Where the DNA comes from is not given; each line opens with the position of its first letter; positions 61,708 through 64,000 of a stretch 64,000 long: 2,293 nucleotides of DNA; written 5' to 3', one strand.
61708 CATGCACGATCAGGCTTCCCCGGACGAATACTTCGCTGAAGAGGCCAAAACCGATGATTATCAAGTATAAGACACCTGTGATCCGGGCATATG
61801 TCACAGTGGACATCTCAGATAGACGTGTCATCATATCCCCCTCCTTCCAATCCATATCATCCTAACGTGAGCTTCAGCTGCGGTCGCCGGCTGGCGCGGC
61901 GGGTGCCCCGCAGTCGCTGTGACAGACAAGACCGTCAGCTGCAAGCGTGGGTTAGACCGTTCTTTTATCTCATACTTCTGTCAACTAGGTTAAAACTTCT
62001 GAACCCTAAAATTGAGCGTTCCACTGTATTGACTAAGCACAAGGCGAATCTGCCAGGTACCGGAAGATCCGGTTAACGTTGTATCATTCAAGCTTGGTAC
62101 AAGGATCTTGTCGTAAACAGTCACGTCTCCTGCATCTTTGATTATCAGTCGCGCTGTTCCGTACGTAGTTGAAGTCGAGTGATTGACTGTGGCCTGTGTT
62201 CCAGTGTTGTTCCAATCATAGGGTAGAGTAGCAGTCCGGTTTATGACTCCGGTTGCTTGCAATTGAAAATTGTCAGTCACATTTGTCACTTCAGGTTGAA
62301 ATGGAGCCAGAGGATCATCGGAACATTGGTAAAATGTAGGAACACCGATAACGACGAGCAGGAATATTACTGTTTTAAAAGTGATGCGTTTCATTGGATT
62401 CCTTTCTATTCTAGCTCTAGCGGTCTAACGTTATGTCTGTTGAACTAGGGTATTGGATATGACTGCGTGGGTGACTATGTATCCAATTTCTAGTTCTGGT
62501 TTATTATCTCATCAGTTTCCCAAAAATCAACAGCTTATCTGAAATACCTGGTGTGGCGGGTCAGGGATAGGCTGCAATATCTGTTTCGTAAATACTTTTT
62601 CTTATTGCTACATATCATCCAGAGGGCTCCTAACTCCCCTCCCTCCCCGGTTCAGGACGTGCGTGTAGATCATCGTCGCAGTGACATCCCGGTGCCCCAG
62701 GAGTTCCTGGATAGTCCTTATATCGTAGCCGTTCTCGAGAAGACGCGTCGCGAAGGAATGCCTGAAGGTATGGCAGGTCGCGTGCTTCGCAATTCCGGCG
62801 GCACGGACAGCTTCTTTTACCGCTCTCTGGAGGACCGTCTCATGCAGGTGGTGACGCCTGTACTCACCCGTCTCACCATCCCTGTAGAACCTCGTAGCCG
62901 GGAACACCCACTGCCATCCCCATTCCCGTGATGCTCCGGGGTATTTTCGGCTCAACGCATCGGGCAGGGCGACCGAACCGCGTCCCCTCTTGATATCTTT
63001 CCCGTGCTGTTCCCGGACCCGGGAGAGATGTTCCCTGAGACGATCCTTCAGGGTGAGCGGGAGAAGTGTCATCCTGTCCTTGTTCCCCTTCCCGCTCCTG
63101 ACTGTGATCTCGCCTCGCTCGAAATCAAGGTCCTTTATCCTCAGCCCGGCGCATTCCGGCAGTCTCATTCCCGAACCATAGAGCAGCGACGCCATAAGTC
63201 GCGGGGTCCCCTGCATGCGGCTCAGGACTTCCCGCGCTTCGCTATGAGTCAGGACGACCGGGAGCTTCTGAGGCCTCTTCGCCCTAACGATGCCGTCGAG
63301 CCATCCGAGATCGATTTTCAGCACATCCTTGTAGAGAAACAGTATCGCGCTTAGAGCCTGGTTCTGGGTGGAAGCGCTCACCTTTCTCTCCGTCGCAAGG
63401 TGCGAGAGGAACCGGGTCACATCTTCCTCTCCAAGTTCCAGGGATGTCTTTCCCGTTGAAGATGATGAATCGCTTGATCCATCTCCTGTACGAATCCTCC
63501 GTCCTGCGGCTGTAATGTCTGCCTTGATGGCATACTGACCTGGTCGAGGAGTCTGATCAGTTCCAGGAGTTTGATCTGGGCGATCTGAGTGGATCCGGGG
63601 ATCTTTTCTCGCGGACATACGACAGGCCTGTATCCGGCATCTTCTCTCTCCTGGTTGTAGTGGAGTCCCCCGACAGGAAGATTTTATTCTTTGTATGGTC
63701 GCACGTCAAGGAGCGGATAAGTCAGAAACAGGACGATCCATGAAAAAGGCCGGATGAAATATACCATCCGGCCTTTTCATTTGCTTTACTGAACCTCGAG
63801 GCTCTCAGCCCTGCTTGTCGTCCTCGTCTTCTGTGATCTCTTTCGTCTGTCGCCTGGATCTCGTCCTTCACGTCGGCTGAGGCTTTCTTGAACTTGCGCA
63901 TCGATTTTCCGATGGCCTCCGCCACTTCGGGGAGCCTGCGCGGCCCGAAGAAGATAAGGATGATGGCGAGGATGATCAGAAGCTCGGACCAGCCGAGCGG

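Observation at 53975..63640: Integron with an IntI1-like integrase, attI and about 10 attC-delimited cassettes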

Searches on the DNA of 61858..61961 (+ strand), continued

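Call 54: search_with_rna_model(model_id=R2, sources=[L083, L084, L085, L081, L003, L002, L001], max_evalue=0.01)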
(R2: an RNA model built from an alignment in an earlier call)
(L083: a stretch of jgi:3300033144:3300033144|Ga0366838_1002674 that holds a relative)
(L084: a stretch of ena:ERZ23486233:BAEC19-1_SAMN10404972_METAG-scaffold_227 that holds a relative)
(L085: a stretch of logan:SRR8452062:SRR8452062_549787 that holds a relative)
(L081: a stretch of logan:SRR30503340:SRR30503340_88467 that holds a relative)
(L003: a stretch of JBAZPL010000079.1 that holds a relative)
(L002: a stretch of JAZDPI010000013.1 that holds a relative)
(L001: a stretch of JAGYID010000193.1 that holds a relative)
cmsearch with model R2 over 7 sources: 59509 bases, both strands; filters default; matches with E-value up to 0.01: 11.
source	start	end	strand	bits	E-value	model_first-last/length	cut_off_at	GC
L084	11670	11774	-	60.2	5.3e-12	1-86/86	no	0.65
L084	14514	14619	-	58.8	1.1e-11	1-86/86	no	0.67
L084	12417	12521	-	58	1.7e-11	1-86/86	no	0.65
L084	13131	13236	-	56.2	4.6e-11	1-86/86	no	0.62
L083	13939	14039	-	55.7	6e-11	1-86/86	no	0.61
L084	13886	13991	-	46.9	7.1e-09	1-86/86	no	0.65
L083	11675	11778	-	45.5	1.5e-08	1-86/86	no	0.66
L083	12647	12739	-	31.5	3.2e-05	1-86/86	no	0.67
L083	13940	14041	+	24.5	0.0014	1-86/86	no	0.61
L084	14516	14621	+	23.8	0.0021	1-86/86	no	0.68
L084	13888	13993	+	22.1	0.0052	1-86/86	no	0.64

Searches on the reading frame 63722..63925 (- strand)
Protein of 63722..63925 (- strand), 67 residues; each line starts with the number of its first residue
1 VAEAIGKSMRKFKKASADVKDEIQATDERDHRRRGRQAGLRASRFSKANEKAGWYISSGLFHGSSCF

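Call 25: search_protein_families(library=pfam, proteins=[window:63722-63925:-], max_evalue=0.01)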
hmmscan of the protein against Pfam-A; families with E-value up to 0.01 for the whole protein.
window:63722-63925:- (67 aa): 1 family
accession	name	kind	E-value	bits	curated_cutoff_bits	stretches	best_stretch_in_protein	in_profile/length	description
PF02416.21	TatA_B_E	-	0.0015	18.1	21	1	2-27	26-51/53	mttA/Hcf106 family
